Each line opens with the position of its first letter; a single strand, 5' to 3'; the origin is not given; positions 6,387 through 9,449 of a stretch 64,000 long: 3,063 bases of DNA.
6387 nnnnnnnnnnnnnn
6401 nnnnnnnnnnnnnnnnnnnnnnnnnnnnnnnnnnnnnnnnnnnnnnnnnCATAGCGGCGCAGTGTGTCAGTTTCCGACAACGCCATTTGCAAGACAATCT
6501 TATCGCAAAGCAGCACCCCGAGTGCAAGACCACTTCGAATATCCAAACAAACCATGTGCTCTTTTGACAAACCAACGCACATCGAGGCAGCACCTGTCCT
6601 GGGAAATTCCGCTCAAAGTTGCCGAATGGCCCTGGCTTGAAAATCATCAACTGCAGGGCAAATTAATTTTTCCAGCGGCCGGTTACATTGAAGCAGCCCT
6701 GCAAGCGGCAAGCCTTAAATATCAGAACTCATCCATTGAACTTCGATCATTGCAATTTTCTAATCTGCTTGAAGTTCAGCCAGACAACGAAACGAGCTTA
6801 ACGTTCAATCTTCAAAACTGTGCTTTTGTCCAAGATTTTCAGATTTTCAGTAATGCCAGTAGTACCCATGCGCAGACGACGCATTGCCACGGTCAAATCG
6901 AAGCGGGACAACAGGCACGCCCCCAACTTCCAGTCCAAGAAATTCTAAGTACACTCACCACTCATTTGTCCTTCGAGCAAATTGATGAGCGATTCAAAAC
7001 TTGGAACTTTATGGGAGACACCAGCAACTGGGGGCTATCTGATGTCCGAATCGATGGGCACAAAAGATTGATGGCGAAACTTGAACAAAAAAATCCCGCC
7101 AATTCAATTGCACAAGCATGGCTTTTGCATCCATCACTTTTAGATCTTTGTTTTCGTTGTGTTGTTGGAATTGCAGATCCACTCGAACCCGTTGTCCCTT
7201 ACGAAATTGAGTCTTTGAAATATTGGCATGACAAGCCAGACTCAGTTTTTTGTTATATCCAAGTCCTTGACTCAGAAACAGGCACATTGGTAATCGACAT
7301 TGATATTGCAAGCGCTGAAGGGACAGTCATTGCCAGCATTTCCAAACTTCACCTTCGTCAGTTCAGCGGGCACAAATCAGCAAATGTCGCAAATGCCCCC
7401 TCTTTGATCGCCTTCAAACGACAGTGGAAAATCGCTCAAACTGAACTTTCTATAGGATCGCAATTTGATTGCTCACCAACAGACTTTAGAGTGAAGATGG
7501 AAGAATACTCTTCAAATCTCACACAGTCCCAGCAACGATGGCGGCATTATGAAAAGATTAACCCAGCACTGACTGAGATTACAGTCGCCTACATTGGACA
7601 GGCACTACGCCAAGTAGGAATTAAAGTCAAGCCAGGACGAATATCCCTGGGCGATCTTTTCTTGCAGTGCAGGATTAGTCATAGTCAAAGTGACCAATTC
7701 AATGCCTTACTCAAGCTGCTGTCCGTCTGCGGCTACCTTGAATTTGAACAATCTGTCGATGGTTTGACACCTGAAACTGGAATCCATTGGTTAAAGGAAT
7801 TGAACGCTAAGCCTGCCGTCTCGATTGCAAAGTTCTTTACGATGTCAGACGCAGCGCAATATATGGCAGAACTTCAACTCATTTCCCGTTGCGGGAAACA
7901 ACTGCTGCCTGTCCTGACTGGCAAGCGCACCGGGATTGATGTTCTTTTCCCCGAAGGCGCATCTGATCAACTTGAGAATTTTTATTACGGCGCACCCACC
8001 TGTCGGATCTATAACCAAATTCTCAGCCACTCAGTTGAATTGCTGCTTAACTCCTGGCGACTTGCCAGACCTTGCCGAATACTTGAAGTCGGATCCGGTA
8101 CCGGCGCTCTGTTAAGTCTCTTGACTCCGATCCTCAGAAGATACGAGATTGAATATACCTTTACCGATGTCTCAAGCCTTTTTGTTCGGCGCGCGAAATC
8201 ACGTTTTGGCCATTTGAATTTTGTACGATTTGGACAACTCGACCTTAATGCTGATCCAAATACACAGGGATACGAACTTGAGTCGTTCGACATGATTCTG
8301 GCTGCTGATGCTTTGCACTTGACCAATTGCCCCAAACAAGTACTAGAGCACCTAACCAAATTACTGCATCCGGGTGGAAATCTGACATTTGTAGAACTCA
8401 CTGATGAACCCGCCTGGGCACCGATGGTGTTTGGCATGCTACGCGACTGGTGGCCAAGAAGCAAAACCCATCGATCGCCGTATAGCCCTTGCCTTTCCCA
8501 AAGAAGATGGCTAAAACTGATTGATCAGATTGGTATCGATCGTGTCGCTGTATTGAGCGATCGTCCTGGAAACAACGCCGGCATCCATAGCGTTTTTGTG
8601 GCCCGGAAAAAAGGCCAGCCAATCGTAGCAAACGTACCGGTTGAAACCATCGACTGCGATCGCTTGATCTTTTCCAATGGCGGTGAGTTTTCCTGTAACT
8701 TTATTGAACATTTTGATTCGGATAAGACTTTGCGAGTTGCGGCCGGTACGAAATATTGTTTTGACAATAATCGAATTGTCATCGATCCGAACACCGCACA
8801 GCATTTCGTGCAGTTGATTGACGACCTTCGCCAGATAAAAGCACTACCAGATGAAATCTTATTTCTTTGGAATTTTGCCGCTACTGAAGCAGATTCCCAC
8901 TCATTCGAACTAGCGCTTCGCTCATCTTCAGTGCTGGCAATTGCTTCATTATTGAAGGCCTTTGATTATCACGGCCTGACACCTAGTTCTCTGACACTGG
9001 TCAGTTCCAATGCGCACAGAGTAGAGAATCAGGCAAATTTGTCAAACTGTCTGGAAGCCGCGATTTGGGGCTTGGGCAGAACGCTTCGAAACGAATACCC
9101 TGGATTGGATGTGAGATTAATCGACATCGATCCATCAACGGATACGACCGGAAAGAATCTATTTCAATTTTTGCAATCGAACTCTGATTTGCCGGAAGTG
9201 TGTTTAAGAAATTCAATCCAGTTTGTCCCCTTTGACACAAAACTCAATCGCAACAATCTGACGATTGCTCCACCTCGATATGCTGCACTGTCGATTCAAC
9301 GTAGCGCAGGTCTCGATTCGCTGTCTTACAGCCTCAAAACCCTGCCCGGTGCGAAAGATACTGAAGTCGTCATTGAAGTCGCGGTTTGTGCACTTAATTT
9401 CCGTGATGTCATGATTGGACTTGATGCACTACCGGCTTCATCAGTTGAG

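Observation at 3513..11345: Fungal-like highly reducing single-module PKS placed behind a Sox-linked ArsR regulator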

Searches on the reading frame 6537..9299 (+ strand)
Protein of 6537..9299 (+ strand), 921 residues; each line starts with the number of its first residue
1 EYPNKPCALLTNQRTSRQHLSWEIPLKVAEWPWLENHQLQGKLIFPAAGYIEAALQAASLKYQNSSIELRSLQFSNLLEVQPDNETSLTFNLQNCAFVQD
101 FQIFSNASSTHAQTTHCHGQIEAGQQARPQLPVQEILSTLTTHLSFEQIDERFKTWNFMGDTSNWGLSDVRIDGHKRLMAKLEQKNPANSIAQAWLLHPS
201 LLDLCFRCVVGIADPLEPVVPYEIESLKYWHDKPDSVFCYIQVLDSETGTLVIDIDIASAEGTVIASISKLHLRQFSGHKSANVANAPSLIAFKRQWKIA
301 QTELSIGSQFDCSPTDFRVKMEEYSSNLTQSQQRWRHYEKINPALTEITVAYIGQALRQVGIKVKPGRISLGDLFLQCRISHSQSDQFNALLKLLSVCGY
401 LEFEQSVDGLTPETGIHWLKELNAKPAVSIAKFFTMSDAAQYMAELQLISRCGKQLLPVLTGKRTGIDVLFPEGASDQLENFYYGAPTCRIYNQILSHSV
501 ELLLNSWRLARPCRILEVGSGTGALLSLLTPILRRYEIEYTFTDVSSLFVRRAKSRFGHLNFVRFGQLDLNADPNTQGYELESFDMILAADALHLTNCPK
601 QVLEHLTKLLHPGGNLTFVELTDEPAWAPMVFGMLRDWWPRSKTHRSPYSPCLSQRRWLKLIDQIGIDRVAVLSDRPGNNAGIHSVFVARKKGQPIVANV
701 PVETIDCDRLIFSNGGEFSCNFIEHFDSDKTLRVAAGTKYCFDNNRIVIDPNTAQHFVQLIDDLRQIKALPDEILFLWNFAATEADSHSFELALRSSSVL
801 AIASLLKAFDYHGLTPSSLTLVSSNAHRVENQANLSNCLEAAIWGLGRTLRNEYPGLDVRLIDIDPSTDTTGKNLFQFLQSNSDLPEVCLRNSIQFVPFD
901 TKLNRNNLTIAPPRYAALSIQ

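Call 72: search_protein_representatives(protein=window:6537-9299:+)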
Query: 921 residues. Proteins with E-value up to 0.001 (for the whole library): 12826; up to 1e-10: 8363; up to 1e-30: 2337. The best 150 are listed.
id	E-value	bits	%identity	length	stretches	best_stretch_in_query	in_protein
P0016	1.8e-241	820.4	42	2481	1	13-918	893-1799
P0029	3.0e-166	571.6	34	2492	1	13-903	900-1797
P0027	5.0e-163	560.9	35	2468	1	8-911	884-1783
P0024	1.2e-161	556.3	33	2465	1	12-893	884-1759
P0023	2.1e-157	542.3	33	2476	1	7-902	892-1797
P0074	3.9e-153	528.2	35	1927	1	17-902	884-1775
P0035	2.3e-146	505.8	34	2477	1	23-900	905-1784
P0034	3.3e-138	478.8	31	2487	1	9-912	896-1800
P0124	2.5e-137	475.8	32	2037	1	21-908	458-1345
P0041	1.2e-130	453.7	33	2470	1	6-899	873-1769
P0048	5.9e-126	438.2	30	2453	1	21-917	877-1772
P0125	7.2e-113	394.9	26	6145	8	327-685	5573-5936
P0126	3.0e-104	366.4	28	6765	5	356-674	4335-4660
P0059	5.7e-103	362.2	31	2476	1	30-889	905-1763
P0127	8.3e-96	338.5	32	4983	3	376-696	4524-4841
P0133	5.7e-84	299.3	27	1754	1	12-897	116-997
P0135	1.0e-82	295.2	29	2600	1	20-897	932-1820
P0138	2.1e-81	290.8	26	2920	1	19-897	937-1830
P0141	5.4e-81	289.5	31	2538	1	25-897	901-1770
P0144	4.3e-80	286.5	28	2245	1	5-868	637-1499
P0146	9.8e-79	282.0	27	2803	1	13-901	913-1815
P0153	5.0e-76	273.0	29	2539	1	12-891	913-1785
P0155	7.3e-76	272.5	27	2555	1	13-893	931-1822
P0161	1.7e-73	264.7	28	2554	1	32-907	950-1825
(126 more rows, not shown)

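Call 73: list_cluster_members(proteins=[P0135, P0138, P0141, P0146, P0153, P0155, P0161, P0133, P0144, P0124])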
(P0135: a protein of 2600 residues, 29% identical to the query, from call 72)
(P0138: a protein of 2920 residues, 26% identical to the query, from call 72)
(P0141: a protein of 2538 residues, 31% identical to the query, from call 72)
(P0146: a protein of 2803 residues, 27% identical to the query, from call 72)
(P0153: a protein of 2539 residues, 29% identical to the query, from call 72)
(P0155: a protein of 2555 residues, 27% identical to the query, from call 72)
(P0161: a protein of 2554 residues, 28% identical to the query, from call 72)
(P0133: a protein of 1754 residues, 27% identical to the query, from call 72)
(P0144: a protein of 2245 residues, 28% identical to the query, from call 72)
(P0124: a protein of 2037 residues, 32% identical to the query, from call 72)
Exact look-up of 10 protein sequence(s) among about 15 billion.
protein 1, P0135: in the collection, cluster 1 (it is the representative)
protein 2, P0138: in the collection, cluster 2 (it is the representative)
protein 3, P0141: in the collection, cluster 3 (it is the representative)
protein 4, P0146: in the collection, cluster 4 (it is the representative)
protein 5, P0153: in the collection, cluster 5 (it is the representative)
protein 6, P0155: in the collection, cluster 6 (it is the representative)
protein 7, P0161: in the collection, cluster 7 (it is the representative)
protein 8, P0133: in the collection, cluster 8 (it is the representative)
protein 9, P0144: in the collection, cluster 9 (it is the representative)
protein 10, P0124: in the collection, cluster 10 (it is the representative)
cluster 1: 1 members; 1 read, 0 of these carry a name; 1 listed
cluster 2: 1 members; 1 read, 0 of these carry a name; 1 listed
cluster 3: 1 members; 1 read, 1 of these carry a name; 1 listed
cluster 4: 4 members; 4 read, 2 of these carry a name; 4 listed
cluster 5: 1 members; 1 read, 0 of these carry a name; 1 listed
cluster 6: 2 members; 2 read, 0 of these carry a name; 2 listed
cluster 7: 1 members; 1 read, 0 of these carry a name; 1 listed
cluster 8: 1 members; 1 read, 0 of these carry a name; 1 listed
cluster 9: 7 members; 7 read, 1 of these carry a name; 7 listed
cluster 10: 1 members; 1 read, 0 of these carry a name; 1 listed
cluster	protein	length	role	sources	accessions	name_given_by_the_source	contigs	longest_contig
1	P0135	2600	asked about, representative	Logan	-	-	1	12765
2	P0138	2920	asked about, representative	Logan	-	-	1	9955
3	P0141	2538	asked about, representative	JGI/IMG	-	phthiocerol/phenolphthiocerol synthesis type-I polyketide synthase C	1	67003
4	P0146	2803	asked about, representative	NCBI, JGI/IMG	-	-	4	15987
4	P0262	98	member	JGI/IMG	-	surfactin synthase thioesterase subunit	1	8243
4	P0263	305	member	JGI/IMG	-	aryl carrier-like protein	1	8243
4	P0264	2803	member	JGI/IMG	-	-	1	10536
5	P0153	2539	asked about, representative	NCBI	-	-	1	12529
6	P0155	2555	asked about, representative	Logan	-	-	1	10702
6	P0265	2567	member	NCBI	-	-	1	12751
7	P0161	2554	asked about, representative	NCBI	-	-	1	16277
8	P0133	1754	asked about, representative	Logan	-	-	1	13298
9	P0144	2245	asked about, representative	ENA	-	-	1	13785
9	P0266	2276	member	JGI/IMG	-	acyl transferase domain-containing protein/NADPH:quinone reductase-like Zn-dependent ...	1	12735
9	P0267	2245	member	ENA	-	-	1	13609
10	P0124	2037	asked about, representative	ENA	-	-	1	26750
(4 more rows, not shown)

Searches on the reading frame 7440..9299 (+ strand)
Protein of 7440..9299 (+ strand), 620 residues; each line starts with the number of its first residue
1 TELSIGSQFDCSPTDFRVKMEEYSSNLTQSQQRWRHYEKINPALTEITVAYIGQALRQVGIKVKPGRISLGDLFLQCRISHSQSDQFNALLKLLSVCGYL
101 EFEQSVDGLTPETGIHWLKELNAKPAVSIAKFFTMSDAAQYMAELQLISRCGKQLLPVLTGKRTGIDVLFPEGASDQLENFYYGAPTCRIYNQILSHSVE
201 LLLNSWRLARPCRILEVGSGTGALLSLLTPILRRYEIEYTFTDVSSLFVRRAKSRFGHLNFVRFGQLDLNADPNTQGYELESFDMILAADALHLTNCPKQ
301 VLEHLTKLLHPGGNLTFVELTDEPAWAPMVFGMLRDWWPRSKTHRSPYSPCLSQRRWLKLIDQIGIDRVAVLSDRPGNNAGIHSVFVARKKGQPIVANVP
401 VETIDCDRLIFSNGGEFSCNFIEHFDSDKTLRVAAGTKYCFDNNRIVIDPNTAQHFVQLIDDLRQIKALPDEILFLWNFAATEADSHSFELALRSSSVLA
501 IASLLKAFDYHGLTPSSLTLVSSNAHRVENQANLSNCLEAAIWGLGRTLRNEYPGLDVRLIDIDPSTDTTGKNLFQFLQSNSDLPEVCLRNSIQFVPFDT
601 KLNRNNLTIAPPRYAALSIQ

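Call 27: find_homologous_proteins(query=window:7440-9299:+, max_evalue=1e-10)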
Query window:7440-9299:+ (620 aa): 2 proteins with E <= 1e-10 among 8000 candidates.
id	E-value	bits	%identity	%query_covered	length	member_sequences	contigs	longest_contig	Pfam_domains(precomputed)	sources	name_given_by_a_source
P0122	1.0e-53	201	30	78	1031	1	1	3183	PF08659.17,PF13489.13,PF13649.13,PF00550.32,PF06080.19,PF18558.9,PF08241.19,PF08242.19,PF22953.4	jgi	jgi:SAM-dependent methyltransferase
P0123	3.3e-34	136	29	58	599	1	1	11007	PF13847.13,PF13489.13,PF13649.13,PF00550.32,PF08241.19,PF08242.19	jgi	jgi:SAM-dependent methyltransferase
